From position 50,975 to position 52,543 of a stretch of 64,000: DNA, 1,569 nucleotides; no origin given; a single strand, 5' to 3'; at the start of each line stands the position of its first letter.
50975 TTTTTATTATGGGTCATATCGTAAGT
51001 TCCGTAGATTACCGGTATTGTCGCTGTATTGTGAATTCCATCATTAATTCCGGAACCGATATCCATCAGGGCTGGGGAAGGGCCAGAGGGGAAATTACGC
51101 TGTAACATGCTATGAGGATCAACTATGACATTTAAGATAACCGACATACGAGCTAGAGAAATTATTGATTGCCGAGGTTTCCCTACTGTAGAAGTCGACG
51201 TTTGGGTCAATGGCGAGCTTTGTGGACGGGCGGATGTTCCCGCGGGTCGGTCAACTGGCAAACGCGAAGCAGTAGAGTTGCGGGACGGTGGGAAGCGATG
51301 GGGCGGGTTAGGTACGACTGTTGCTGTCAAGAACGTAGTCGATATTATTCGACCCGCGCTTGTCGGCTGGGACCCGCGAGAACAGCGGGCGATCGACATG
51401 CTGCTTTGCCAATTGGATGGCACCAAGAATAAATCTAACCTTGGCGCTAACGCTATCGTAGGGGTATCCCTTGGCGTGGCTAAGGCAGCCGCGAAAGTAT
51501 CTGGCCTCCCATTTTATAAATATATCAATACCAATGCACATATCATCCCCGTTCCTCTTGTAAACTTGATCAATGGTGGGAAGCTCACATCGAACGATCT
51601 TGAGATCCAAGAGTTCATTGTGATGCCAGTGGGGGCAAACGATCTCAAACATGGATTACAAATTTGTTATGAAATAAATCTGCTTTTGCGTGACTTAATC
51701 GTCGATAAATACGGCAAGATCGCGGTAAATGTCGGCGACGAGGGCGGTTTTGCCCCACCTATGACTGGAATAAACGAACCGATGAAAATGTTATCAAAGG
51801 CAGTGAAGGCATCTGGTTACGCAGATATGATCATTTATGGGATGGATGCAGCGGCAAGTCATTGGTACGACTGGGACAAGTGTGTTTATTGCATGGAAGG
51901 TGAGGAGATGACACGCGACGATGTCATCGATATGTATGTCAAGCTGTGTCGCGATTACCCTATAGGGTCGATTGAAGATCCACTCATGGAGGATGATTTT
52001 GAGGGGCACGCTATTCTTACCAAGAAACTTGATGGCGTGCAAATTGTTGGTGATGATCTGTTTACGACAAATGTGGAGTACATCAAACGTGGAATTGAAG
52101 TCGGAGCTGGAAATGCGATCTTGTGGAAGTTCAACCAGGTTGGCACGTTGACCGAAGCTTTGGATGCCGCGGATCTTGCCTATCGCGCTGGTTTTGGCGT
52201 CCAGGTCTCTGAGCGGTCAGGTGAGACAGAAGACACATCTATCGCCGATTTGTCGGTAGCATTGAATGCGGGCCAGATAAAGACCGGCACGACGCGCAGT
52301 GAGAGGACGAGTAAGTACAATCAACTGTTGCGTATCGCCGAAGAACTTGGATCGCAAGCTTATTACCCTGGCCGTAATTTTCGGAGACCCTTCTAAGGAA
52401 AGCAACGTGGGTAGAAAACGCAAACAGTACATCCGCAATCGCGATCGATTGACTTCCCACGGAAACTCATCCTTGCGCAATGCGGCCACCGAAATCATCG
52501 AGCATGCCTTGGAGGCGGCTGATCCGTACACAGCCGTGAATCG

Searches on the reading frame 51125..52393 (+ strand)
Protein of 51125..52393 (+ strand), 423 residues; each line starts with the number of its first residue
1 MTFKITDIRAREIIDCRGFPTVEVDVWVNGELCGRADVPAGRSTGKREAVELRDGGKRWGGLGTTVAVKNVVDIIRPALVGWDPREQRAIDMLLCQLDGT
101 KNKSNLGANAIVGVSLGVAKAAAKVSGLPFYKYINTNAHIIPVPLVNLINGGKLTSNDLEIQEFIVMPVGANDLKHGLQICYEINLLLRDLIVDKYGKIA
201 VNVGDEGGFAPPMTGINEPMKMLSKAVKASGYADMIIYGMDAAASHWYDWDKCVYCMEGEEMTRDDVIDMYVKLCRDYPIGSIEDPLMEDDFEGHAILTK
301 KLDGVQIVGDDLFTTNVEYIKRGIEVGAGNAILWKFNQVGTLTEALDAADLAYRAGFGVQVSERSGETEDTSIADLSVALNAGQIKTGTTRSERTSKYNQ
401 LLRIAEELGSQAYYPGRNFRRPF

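Call 90: search_protein_families(library=pfam, proteins=[window:51125-52393:+], max_evalue=0.0001)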
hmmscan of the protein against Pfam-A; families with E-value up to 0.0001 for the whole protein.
window:51125-52393:+ (423 aa): 3 families
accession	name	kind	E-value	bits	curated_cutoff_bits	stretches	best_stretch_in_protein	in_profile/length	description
PF00113.28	Enolase_C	-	2e-100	336.4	21.5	1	139-421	2-294/296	Enolase, C-terminal TIM barrel domain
PF03952.21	Enolase_N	-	1.1e-49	168.5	35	1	5-134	1-131/131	Enolase, N-terminal domain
PF13378.12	MR_MLE_C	-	2.5e-08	34.3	29.4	1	263-363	56-154/219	Enolase C-terminal domain-like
